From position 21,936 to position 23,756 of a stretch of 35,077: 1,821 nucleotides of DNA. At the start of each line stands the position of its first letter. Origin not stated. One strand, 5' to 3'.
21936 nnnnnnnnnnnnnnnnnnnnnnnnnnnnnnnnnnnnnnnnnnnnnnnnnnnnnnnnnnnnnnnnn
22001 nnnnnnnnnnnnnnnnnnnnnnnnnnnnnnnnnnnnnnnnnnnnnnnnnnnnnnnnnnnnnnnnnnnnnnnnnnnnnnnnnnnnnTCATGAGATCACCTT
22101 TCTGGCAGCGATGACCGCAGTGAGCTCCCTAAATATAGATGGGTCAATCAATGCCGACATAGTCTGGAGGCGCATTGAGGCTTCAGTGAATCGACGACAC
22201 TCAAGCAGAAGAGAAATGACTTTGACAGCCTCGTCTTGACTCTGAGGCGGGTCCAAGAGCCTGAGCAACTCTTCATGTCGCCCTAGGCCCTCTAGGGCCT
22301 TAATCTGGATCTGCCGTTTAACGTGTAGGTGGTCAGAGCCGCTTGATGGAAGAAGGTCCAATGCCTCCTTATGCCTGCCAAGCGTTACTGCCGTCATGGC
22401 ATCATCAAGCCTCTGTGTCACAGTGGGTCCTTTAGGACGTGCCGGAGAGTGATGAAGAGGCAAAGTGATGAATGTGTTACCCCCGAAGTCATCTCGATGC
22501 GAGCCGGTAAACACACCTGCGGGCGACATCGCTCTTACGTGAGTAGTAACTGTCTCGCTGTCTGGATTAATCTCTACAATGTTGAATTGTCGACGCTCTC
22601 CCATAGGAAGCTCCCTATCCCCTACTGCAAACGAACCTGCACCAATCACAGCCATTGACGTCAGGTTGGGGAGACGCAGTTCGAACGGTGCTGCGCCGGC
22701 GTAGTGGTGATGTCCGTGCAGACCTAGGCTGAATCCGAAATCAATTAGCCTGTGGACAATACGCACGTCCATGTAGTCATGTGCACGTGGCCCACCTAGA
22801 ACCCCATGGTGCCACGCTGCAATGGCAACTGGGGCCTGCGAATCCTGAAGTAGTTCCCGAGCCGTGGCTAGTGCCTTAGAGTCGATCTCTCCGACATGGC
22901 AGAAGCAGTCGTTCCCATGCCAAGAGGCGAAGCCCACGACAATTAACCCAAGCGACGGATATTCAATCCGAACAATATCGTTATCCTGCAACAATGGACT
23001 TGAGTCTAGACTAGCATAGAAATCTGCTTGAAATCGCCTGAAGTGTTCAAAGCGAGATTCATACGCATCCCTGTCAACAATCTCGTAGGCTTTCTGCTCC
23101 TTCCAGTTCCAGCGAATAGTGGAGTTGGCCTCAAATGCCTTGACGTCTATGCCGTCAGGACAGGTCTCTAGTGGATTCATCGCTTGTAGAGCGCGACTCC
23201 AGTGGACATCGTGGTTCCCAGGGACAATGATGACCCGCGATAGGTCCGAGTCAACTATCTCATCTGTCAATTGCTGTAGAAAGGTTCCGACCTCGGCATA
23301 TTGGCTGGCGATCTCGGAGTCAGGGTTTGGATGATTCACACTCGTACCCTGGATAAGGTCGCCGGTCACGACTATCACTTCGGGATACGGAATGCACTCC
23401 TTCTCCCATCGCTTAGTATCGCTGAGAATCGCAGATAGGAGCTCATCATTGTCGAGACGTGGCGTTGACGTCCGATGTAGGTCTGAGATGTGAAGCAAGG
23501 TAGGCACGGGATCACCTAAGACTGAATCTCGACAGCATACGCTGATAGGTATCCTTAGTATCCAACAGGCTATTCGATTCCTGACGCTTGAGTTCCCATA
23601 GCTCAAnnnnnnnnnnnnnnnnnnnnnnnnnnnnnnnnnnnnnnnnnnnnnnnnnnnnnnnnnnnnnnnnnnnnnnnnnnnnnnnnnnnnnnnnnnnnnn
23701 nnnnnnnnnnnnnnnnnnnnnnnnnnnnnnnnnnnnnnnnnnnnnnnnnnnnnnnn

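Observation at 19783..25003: Candidate novel nucleotide-signalling defence operon: SMODS-like NTase, soluble DprA/SLOG, calcineurin-like phosphoesterase-TPR, HSP90/MORC-like GHKL ATPase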

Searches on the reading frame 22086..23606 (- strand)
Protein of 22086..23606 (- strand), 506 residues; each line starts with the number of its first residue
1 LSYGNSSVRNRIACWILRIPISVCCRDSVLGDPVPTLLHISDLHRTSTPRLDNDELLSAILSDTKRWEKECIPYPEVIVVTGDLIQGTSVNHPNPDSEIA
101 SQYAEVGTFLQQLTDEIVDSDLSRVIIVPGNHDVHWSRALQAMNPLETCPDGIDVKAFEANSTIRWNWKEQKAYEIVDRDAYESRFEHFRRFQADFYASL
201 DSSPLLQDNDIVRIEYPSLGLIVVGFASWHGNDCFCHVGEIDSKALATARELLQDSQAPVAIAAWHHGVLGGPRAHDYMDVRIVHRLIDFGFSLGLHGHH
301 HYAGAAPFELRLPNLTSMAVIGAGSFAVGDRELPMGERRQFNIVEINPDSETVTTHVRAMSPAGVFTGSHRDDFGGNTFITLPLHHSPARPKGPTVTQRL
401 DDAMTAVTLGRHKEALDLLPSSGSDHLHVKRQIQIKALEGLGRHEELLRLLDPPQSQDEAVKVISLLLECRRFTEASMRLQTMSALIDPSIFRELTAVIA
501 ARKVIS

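Call 3: search_protein_families(library=pfam, proteins=[window:22086-23606:-], max_evalue=0.01)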
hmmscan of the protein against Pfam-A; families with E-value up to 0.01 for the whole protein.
window:22086-23606:- (506 aa): 1 family
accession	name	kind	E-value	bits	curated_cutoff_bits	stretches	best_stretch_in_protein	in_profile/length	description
PF00149.33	Metallophos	-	5e-13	50.3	21.5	1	36-302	2-190/191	Calcineurin-like phosphoesterase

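Call 4: search_protein_families(library=padloc, proteins=[window:22086-23606:-], max_evalue=0.01)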
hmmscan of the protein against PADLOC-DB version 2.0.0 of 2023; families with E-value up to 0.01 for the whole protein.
window:22086-23606:- (506 aa): 2 families
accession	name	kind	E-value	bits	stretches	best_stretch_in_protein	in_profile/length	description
PDLC05051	PDC-S60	-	1.5e-07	28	1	37-158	3-114/1027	-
PDLC00736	Effector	-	0.0034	14.3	1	38-135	6-87/561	Endonuclease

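Call 5: search_protein_families(library=ncbifam, proteins=[window:22086-23606:-], max_evalue=0.01)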
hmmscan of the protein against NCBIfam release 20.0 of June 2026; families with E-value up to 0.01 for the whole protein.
window:22086-23606:- (506 aa): 5 families
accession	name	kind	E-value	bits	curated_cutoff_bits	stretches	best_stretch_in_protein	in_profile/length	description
NF053862.1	DS9_1_antiphage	equivalog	5.6e-11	41.9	420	1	35-336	194-483/486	anti-phage phosphoesterase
NF003118.0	PRK04036.1-3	equivalog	1.9e-05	23.8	445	1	39-134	230-320/481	DNA-directed DNA polymerase II small subunit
NF053861.1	DS8_antiphage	equivalog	5.8e-05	21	790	1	39-138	1-89/994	anti-phage protein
NF003120.0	PRK04036.1-5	equivalog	6.6e-05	21.6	671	1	78-134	332-386/547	DNA-directed DNA polymerase II small subunit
NF003119.0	PRK04036.1-4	equivalog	0.0013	17.3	823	1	76-134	365-421/590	DNA-directed DNA polymerase II small subunit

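Call 10: search_solved_structures(query=window:22086-23507:-, max_evalue=1)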
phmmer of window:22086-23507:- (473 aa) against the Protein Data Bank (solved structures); distinct sequences matched with E-value up to 1: 1.
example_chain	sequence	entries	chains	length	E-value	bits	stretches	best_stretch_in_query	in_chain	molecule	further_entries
2lxj_A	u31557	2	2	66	0.58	11.8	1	129-171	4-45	Cold shock-like protein CspLA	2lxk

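Call 43: find_homologous_proteins(query=window:22086-23507:-, max_evalue=0.00001)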
Query window:22086-23507:- (473 aa): 755 proteins with E <= 0.00001 among 8000 candidates; the best 120 are listed.
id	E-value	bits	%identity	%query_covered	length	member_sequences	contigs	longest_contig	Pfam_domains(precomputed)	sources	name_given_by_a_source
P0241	0.0e+0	1010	93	100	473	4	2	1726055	PF00149.34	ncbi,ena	-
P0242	8.8e-290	979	91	100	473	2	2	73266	PF00149.34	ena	-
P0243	2.5e-289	977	90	100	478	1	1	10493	PF00149.34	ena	-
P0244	1.9e-280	948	87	100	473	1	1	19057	PF00149.34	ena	-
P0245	4.0e-280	947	88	100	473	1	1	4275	PF00149.34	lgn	-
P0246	9.7e-279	943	87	100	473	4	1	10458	PF00149.34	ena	-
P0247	7.6e-278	940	86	100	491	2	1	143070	PF00149.34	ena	-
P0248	5.4e-272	920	84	100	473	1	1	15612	PF00149.34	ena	-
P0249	3.3e-270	914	84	100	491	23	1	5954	PF00149.34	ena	-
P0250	9.5e-267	903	83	100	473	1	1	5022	PF00149.34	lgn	-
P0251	5.3e-266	901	82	100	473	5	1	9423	PF00149.34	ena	-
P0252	1.3e-265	899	90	90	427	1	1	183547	PF00149.34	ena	-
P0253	6.9e-258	874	78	100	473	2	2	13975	PF00149.34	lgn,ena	-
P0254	1.5e-254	863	81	99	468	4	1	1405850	PF00149.34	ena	-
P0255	6.5e-236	801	73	100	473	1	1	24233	PF00149.34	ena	-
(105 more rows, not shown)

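Call 57: predict_structure(alignment_id=A2)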
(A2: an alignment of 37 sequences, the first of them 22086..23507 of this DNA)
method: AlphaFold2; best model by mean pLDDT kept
length: 473 residues; sequences in the alignment: 37
mean_pLDDT: 83.5   pTM: 0.78
mean pLDDT of the five models: 83.5, 83.3, 81.5, 77.1, 74.0
residues with pLDDT >= 90: 173; 70-90: 236; 50-70: 56; < 50: 8
segments of 3 or more residues with pLDDT < 50: 238-241
pLDDT, mean of each block of 10 residues (from residue 1): 88 79 88 84 91 83 92 95 92 87 87 88 78 82 91 89 86 74 88 73 63 87 90 64 60 88 72 72 81 61 70 89 83 71 80 85 85 93 76 84 93 91 93 94 94 93 95 91
secondary structure, 60 per line:
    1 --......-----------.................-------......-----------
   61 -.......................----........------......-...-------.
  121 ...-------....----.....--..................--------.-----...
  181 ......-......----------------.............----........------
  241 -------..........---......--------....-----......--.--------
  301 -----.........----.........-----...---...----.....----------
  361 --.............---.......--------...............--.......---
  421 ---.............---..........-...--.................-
elements in order: E3-8 H20-36 E44-49 H62-84 E92-96 H103-108 E110-112 H120-123 E131-134 E139-143 H146-163 E178-183 E188-193 H210-222 E227-234 H248-257 E261-266 E275-278 E284-289 E306-314 E319-327 E333-335 E346-350 H363-375 H379-385 H394-408 H411-417 H424-436 H440-449 H456-472

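Call 64: fold_search(model_id=the predicted structure, library=pdb)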
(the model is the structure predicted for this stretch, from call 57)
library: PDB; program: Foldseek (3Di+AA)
matches with E <= 10: 803; with E <= 0.001: 23
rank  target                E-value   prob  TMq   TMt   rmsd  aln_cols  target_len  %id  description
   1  9a6c_B                3.4e-14  1.00  0.49  0.49  20.5       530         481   13  Integrative model of YYDD-YYDB by crosslinking MS and deep learning (released 2024-09-18)
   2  3ib7                  1.5e-09  1.00  0.34  0.51  13.3       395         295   14  Crystal structure of full length Rv0805 (released 2009-09-29)
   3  2hyo                  2.6e-09  1.00  0.36  0.67   5.4       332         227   16  Crystal structure of Rv0805 N97A mutant (released 2006-12-26)
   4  2xmo_B                4.6e-09  1.00  0.40  0.45  20.0       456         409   12  The crystal structure of Lmo2642 (released 2011-02-23)
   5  8w6r_A                4.9e-09  1.00  0.39  0.44  16.4       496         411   14  murine SMPDL3A bound to sulfate (released 2023-12-20)
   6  2hy1                  5.8e-09  1.00  0.38  0.74   4.6       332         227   17  Crystal structure of Rv0805 (released 2006-12-26)
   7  2xmo_A                1.1e-08  1.00  0.38  0.43  20.1       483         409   11  The crystal structure of Lmo2642 (released 2011-02-23)
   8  1qfc                  1.4e-08  1.00  0.36  0.53   7.1       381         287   13  STRUCTURE OF RAT PURPLE ACID PHOSPHATASE (released 2000-04-10)
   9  1qhw_A                4.0e-08  1.00  0.36  0.53   7.9       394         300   13  PURPLE ACID PHOSPHATASE FROM RAT BONE (released 1999-09-15)
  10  5uq6                  5.3e-08  1.00  0.39  0.57   6.6       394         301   11  PIG PURPLE ACID PHOSPHATASE COMPLEXED WITH PHOSPHATE IN TWO COORDINATION MODES ALONG WITH A BRIDGING HYDROXIDE ION (released 2017-05-24)
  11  5ebb_A                6.3e-08  1.00  0.40  0.45  15.8       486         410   12  Structure of human sphingomyelinase phosphodiesterase like 3A (SMPDL3A) with Zn2+ (released 2016-01-20)
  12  1ute_A                1.1e-07  1.00  0.38  0.55   7.0       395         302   11  PIG PURPLE ACID PHOSPHATASE COMPLEXED WITH PHOSPHATE (released 1999-10-01)
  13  2yeq_A                3.0e-06  1.00  0.41  0.38  10.0       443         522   12  Structure of PhoD (released 2012-04-18)
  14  3auz                  2.6e-05  1.00  0.29  0.40   8.7       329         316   13  Crystal structure of Mre11 with manganese (released 2011-05-25)
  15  4hd0_B                5.2e-05  1.00  0.26  0.36  12.8       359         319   12  Mre11 ATLD17/18 mutation retains Tel1/ATM activity but blocks DNA double-strand break repair (released 2012-10-31)
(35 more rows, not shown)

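Call 65: search_solved_structures(query=A2, max_evalue=0.1, show_alignments=1)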
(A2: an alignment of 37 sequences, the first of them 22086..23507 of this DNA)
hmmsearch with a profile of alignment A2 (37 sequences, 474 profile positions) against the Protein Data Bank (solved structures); distinct sequences matched with E-value up to 0.1: 1.
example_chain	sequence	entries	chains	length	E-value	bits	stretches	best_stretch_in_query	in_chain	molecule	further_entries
2cg4_A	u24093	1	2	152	0.036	16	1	318-421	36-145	REGULATORY PROTEIN ASNC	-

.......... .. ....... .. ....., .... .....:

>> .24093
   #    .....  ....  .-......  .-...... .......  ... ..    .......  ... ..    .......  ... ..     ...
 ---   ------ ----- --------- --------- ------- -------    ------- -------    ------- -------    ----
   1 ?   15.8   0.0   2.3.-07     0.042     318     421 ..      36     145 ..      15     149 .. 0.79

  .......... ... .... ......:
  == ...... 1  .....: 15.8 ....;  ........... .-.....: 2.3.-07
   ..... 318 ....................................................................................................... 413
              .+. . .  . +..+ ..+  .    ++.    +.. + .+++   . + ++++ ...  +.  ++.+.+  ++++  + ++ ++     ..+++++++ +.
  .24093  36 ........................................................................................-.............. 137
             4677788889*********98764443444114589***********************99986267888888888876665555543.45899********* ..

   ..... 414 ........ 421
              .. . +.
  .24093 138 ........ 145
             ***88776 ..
